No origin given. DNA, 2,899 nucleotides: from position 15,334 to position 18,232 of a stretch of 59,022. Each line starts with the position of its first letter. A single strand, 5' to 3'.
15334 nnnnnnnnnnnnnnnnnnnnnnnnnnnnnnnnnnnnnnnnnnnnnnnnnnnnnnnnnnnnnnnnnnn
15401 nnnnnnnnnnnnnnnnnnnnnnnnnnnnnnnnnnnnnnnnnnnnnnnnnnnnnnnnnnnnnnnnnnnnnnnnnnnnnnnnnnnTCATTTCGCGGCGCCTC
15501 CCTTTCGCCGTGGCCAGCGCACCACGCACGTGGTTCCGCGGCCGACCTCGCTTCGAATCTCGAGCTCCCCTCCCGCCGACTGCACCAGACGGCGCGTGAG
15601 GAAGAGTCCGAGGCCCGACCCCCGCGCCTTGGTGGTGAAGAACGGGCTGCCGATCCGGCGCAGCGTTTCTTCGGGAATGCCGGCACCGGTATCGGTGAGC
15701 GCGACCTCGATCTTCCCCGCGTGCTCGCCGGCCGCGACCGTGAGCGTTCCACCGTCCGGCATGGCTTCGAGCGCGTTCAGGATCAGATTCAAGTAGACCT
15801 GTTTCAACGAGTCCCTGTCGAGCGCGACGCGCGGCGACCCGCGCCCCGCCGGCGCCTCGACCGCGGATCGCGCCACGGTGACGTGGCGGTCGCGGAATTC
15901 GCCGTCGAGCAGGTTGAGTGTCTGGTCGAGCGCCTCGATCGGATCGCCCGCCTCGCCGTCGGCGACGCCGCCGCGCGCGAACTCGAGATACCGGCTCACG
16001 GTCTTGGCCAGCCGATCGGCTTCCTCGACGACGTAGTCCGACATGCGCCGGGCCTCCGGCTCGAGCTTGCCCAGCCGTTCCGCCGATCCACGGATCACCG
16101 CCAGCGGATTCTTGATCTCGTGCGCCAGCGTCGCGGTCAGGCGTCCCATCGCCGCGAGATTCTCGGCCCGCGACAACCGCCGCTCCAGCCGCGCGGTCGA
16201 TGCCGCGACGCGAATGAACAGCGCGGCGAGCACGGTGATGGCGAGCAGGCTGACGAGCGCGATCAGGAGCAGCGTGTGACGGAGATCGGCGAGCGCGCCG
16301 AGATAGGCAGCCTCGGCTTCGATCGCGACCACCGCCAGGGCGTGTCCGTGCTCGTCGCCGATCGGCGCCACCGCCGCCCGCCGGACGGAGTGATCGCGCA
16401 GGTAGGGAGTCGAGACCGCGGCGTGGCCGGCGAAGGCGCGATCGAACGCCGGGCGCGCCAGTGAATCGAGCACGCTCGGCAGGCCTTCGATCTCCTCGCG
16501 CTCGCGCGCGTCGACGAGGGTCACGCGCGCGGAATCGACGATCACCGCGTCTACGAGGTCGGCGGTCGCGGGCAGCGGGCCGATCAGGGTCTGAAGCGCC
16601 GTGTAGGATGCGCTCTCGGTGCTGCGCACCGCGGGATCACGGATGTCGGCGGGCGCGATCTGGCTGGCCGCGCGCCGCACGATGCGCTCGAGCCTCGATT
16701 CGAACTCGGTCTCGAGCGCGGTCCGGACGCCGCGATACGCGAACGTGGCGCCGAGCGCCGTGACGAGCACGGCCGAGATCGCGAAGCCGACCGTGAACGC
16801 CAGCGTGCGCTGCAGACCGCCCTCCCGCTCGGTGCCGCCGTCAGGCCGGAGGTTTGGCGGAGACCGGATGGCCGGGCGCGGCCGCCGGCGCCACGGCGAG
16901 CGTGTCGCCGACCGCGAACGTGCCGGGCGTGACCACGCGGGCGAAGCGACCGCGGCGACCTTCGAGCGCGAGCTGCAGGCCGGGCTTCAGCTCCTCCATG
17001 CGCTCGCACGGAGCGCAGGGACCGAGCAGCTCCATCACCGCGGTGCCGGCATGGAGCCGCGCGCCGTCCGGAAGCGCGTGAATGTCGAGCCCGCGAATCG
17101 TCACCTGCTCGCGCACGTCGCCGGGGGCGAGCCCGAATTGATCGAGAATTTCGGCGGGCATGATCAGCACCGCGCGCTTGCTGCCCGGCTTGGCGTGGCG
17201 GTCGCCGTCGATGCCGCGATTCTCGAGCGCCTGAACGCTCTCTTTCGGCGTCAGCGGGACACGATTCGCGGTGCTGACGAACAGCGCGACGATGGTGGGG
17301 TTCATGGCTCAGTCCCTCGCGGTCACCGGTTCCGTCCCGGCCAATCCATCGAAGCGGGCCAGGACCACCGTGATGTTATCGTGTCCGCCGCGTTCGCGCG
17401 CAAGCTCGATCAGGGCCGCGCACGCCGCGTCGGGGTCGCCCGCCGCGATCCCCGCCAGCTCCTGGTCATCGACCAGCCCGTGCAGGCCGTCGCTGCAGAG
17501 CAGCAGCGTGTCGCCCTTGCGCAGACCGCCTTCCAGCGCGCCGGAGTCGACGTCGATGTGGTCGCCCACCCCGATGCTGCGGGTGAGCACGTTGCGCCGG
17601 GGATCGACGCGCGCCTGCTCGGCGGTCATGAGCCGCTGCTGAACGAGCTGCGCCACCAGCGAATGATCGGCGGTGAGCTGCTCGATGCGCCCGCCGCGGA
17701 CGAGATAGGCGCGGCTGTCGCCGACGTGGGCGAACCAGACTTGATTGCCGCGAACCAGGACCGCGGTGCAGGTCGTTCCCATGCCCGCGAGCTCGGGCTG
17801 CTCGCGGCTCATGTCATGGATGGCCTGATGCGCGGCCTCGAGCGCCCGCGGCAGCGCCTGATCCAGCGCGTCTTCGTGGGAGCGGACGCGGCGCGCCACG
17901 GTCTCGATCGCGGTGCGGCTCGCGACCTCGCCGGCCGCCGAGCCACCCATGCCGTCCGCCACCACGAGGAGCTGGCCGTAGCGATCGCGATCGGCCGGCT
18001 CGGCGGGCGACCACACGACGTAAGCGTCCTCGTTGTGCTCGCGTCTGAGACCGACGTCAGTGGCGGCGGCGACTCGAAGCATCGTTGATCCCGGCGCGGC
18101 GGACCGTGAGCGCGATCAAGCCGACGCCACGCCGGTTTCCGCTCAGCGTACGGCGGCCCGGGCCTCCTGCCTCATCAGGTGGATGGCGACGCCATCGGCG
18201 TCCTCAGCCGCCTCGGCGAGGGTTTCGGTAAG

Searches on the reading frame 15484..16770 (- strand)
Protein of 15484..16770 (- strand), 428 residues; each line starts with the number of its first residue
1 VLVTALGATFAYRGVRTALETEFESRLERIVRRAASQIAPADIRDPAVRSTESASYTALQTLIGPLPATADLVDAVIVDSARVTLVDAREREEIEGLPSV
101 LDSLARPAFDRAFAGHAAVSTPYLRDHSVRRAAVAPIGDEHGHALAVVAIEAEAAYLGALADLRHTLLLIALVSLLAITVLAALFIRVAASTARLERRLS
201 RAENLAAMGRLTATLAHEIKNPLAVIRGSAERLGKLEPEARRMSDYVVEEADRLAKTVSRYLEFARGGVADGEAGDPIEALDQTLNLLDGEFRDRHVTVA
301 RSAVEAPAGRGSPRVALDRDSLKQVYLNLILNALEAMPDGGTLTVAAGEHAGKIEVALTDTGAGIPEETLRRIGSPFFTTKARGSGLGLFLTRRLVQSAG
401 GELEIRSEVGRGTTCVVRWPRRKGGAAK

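Call 6: search_protein_families(library=pfam, proteins=[window:15484-16770:-])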
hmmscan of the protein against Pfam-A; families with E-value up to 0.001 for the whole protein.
window:15484-16770:- (428 aa): 4 families
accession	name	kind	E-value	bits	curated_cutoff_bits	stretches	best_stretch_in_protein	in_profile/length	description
PF02518.31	HATPase_c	-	7.7e-24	84.7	26.4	1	318-422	2-110/111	Histidine kinase-, DNA gyrase B-, and HSP90-like ATPase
PF00512.31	HisKA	-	8.8e-15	55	26.9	1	208-266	2-62/66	His Kinase A (phospho-acceptor) domain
PF10090.15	HPTransfase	-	1.2e-06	28.8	22.9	1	313-406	24-118/123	Histidine phosphotransferase C-terminal domain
PF13581.12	HATPase_c_2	-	3.4e-05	24.3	27.4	1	338-419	52-127/127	Histidine kinase-like ATPase domain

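Call 46: search_protein_families(library=ncbifam, proteins=[window:15484-16770:-], max_evalue=1e-10)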
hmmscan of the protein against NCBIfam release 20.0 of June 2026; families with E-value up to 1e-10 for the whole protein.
window:15484-16770:- (428 aa): 50 families (the best 25 are shown)
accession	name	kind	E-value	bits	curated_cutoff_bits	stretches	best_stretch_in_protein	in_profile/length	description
NF007688.0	PRK10364.1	equivalog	1.1e-54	185.9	479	1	143-420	173-450/460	two-component system sensor histidine kinase ZraS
NF008468.0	PRK11360.1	equivalog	1.6e-53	182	646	1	184-424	372-611/616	two-component system sensor histidine kinase AtoS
NF053867.1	SprKinKinDBac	equivalog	4e-35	121.2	775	1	169-421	248-497/500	sporulation kinase KinD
NF010411.0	PRK13837.1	equivalog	1.5e-31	109.2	647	1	146-424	393-678/828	two-component system VirA-like sensor kinase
NF038348.1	T2SS_HK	subfamily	4.7e-31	107.9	450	1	245-422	402-574/574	histidine kinase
NF052574.1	HisKinEspCMyxo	equivalog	1.9e-30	105.7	1200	1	179-420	389-636/785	serine histidine kinase EspC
NF008312.0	PRK11100.1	equivalog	4.7e-27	94.9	356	1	200-421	248-474/477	two-component system sensor histidine kinase CreC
TIGR02916.1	PEP_his_kin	equivalog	1.4e-25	90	300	1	192-420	459-679/679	XrtA/PEP-CTERM system histidine kinase PrsK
NF046044.1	PnpS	equivalog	1.6e-25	89.9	400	1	213-418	175-388/390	two-component system histidine kinase PnpS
TIGR02966.1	phoR_proteo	equivalog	2.5e-25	89.2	334.2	1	199-415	104-329/333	phosphate regulon sensor histidine kinase PhoR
NF052573.1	HisKinEspAMyxo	equivalog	5.1e-25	87.6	1400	1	186-417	362-607/755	serine histidine kinase EspA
NF050805.1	CellDivHKDivJCaul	equivalog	2.9e-24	85.2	1000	1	123-420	210-519/531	cell cycle sensor histidine kinase DivJ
NF033092.0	HK_WalK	equivalog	5.7e-24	84.6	725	1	213-419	377-592/594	cell wall metabolism sensor histidine kinase WalK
NF010076.0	PRK13557.1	subfamily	5.1e-23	81.3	631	1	196-422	151-395/540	histidine kinase famiy protein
NF046020.1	HisKinCckABruc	equivalog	9.8e-23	79.9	1000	1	193-421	465-707/868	cell cycle histidine kinase CckA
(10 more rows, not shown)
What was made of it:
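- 15484..16770 (-): Sensor histidine kinase (HisKA, HATPase_c). Calls 6 and 46.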

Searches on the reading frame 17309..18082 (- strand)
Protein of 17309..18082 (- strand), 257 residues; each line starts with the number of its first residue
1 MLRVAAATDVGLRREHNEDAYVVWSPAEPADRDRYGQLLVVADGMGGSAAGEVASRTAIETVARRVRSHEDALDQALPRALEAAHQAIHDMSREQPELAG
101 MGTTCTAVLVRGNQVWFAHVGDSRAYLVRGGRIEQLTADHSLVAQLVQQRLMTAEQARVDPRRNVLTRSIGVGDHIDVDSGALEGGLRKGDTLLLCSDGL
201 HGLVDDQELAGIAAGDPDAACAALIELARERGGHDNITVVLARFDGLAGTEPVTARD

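Call 6: search_protein_families(library=pfam, proteins=[window:17309-18082:-])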
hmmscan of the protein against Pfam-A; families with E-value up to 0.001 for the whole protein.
window:17309-18082:- (257 aa): 3 families
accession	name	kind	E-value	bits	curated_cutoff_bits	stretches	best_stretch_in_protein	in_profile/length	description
PF00481.26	PP2C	-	2.3e-18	67.3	20.3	1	15-145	13-145/255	Protein phosphatase 2C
PF13672.11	PP2C_2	-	2.9e-18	66.6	24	1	15-207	10-182/209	Protein phosphatase 2C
PF07228.17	SpoIIE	-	3.6e-08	34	25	1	170-244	105-191/192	Stage II sporulation protein E (SpoIIE)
